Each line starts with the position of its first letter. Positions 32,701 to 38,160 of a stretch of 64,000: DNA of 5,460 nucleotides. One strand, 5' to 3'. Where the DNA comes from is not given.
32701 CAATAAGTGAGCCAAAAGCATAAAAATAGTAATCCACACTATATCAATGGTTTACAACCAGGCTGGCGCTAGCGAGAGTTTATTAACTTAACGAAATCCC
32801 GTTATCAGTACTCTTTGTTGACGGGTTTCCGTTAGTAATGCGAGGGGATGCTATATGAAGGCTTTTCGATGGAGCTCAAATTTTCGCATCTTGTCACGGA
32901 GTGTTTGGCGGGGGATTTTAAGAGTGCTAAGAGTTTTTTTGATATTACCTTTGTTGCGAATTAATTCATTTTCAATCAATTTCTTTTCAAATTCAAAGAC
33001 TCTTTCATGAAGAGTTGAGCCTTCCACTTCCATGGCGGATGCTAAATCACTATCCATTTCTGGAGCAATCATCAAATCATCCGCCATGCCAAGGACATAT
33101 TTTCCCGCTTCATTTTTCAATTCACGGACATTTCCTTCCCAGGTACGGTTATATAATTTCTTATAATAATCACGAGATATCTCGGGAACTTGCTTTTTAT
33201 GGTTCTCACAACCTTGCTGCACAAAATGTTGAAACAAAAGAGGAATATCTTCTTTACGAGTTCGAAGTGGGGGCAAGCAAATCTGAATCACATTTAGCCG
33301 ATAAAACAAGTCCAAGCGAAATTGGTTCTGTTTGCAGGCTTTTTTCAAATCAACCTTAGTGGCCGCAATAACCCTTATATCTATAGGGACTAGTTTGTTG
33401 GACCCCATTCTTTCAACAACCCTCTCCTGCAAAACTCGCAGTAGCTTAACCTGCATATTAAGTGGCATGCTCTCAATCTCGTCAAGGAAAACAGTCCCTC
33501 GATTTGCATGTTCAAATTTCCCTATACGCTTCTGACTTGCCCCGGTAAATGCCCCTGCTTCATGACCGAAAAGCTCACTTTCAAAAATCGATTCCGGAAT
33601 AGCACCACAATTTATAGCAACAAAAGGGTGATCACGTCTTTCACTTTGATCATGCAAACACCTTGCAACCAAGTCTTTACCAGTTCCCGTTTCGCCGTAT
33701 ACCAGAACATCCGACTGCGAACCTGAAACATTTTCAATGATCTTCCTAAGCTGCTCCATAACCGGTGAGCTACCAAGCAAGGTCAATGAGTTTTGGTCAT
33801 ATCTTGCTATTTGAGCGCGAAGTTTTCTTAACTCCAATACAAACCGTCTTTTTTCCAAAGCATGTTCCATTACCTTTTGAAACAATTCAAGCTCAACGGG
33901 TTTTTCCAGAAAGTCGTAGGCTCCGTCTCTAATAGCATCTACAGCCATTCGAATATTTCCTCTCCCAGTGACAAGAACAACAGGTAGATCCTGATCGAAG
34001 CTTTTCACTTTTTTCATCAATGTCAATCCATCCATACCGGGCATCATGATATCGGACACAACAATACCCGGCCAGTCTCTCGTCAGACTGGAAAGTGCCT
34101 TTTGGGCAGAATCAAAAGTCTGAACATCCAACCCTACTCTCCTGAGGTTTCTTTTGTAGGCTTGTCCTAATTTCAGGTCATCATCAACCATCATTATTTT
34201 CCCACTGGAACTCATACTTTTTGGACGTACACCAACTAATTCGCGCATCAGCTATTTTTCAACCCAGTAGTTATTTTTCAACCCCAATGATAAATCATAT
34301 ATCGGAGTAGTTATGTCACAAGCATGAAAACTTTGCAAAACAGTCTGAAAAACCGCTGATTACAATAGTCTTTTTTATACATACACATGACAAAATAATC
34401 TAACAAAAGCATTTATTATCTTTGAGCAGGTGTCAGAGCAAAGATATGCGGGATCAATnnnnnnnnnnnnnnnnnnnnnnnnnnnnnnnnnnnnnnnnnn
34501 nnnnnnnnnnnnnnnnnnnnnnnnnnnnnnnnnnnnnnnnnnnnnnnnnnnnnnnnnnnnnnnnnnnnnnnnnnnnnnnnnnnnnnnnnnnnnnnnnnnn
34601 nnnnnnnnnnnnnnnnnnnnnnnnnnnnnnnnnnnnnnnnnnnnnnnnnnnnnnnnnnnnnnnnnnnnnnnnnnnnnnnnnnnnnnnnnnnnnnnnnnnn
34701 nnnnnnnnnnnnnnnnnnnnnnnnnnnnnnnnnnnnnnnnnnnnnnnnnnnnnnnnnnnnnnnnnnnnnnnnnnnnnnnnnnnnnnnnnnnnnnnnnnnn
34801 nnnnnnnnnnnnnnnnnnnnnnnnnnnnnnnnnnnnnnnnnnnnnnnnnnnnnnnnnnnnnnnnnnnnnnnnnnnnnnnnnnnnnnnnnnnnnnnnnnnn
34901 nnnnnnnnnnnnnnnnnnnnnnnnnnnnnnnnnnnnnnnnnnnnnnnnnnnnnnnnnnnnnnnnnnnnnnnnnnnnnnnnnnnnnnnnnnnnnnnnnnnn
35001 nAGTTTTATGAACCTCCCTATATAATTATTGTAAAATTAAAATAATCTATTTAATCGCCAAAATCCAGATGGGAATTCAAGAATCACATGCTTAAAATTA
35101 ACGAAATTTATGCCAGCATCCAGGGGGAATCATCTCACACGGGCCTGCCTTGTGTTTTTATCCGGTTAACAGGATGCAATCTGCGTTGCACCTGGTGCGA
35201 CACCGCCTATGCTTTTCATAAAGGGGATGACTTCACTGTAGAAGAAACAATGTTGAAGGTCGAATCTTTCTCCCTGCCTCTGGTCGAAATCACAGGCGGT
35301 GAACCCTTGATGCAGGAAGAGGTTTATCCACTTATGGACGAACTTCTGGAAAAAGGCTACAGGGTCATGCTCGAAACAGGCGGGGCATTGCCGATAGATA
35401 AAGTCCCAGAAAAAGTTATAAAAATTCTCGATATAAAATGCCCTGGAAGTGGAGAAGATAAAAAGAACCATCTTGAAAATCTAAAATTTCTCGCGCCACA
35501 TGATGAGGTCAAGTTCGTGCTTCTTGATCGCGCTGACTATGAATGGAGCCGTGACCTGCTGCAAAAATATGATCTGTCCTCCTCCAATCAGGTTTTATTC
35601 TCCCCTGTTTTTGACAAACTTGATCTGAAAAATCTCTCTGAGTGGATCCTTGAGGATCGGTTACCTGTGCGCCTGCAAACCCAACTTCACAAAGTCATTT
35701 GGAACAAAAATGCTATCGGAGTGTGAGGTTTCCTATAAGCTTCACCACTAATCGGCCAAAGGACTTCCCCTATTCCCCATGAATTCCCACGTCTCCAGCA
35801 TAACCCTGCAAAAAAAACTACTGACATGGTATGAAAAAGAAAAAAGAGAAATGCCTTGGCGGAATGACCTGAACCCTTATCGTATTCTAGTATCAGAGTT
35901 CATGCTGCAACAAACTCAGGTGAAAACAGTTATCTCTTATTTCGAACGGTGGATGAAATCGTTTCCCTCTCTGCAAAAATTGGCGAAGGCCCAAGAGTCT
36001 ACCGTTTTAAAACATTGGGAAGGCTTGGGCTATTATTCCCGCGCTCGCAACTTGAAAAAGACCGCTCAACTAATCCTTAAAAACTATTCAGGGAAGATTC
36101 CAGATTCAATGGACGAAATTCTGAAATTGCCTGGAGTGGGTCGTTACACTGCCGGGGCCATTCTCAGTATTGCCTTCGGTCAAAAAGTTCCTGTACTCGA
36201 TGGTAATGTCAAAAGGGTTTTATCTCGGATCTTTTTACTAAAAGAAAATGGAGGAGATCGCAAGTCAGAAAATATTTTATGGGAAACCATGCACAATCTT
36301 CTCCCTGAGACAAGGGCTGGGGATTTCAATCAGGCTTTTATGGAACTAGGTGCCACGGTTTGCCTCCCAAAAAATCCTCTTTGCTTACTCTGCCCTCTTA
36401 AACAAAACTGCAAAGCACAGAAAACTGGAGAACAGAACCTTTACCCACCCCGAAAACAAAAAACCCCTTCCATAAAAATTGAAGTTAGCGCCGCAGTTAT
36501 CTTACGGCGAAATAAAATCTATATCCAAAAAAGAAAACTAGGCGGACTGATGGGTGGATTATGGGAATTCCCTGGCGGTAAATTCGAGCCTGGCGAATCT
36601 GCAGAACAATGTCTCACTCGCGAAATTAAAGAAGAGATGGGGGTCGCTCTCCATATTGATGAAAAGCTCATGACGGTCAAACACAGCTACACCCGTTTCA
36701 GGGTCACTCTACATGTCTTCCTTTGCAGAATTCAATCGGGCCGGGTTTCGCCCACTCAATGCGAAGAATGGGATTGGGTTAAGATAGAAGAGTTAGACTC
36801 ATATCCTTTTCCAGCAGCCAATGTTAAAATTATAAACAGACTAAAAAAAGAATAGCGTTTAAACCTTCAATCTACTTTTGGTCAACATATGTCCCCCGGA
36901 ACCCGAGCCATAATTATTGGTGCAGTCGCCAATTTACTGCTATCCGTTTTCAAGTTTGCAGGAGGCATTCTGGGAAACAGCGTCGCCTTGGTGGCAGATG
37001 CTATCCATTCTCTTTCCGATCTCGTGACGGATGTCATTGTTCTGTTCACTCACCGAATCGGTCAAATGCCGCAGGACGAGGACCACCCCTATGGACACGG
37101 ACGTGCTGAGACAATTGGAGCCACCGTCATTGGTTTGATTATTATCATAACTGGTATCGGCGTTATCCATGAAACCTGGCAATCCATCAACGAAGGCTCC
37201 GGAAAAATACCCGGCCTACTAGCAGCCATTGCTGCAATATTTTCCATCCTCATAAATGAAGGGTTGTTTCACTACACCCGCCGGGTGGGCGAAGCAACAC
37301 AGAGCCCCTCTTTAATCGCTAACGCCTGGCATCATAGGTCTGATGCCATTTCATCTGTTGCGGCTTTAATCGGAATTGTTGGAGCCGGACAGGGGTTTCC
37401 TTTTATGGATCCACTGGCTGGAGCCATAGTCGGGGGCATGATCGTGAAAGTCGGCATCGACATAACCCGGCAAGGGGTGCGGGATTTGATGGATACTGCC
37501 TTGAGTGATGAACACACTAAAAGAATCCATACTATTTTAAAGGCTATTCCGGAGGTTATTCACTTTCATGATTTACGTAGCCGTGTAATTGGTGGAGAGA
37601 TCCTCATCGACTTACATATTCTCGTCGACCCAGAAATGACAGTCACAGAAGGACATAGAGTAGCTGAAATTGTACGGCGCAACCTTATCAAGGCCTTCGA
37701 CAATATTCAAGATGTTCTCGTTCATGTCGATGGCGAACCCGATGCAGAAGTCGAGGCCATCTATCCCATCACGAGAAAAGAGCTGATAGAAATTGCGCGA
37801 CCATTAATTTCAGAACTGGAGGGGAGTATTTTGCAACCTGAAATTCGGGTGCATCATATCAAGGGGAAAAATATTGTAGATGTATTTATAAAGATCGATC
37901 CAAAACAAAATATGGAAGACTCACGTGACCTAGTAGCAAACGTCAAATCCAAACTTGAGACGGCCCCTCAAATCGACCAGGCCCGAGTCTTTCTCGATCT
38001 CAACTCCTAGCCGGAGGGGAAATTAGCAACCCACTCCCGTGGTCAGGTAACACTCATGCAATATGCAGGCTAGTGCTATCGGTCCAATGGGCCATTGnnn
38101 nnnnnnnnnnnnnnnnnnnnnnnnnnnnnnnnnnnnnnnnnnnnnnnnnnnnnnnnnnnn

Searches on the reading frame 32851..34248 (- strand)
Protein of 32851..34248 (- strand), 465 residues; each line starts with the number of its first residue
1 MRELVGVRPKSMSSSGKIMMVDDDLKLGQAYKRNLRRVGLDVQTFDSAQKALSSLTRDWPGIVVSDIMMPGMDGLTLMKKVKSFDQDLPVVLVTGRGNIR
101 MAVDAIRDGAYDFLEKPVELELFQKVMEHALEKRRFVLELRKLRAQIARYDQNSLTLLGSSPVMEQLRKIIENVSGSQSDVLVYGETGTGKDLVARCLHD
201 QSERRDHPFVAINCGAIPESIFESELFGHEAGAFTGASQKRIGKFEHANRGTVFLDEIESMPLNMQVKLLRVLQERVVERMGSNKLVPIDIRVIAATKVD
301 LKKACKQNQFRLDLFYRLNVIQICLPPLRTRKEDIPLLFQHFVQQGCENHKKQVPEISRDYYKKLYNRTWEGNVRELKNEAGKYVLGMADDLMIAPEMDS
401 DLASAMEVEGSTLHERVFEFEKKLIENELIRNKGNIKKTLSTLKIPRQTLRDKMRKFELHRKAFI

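Call 54: search_protein_families(library=pfam, proteins=[window:32851-34248:-], max_evalue=0.00001)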
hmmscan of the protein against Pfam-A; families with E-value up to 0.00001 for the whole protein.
window:32851-34248:- (465 aa): 7 families
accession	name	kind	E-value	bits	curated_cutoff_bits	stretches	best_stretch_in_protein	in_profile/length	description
PF00158.32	Sigma54_activat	-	1.6e-70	236.6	20.2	1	158-323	2-167/168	Sigma-54 interaction domain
PF00072.30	Response_reg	-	6.4e-25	87.9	30.2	1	18-124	1-107/111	Response regulator receiver domain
PF14532.12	Sigma54_activ_2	-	1.5e-21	77.6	25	1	158-328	1-138/138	Sigma-54 interaction domain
PF25601.1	AAA_lid_14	-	1.3e-15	57.4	27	1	329-394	1-66/87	AAA+ ATPase lid domain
PF02954.25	HTH_8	-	1.6e-07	31.3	22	1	419-457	4-42/42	Bacterial regulatory protein, Fis family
PF13191.12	AAA_16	-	3.1e-06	28.2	32.6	1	157-217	2-63/167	AAA ATPase domain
PF07728.20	AAA_5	-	5.7e-06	26.8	22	0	180-297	1-121/139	AAA domain (dynein-related subfamily)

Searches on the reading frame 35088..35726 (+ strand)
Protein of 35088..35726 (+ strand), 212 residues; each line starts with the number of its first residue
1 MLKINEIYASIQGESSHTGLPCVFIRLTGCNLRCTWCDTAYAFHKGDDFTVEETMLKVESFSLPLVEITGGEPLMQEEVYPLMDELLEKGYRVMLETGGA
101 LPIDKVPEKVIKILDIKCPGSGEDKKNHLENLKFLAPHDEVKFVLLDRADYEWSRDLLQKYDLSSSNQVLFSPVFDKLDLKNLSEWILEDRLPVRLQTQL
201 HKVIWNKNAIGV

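Call 54: search_protein_families(library=pfam, proteins=[window:35088-35726:+], max_evalue=0.00001)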
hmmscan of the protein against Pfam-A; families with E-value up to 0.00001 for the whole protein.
window:35088-35726:+ (212 aa): 1 family
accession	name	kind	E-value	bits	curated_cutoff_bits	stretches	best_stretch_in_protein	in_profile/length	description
PF04055.27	Radical_SAM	-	2.5e-11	44.5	29.5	1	27-107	4-91/166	Radical SAM superfamily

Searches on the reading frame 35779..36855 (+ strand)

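Call 54: search_protein_families(library=pfam, proteins=[window:35779-36855:+], max_evalue=0.00001)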
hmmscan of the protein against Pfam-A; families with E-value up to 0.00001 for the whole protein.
window:35779-36855:+ (358 aa): 4 families
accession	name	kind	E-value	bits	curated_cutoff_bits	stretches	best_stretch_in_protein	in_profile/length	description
PF14815.12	NUDIX_4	-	1.8e-31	108.7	35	1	239-353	3-112/113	NUDIX domain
PF00730.31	HhH-GPD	-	4.9e-25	88.4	26.2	1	38-170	1-105/108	HhH-GPD superfamily base excision DNA repair protein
PF00293.34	NUDIX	-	4.2e-18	66.1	21.1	1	236-352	4-131/134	NUDIX domain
PF00633.29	HHH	-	1.1e-10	41.2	24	1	103-131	2-30/30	Helix-hairpin-helix motif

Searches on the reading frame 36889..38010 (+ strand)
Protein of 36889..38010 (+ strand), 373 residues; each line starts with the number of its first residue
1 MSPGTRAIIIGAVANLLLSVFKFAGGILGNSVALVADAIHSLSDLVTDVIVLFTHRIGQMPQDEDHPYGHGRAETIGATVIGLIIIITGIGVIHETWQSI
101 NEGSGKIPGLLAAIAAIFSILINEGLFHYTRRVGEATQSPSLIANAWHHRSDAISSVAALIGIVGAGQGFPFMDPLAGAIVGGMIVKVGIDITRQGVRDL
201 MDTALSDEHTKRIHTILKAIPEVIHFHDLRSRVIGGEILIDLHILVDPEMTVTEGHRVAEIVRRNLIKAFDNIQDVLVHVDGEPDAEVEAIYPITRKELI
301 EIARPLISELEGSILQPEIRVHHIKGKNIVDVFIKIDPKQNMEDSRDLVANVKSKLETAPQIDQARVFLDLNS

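Call 54: search_protein_families(library=pfam, proteins=[window:36889-38010:+], max_evalue=0.00001)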
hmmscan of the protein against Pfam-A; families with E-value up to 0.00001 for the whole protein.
window:36889-38010:+ (373 aa): 2 families
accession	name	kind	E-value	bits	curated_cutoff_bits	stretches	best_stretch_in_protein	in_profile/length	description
PF01545.26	Cation_efflux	-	5e-51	173.7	26.6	1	8-201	1-198/198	Cation efflux family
PF16916.11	ZT_dimer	-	1.3e-24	86.5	26.7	1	205-281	1-76/78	Dimerisation domain of Zinc Transporter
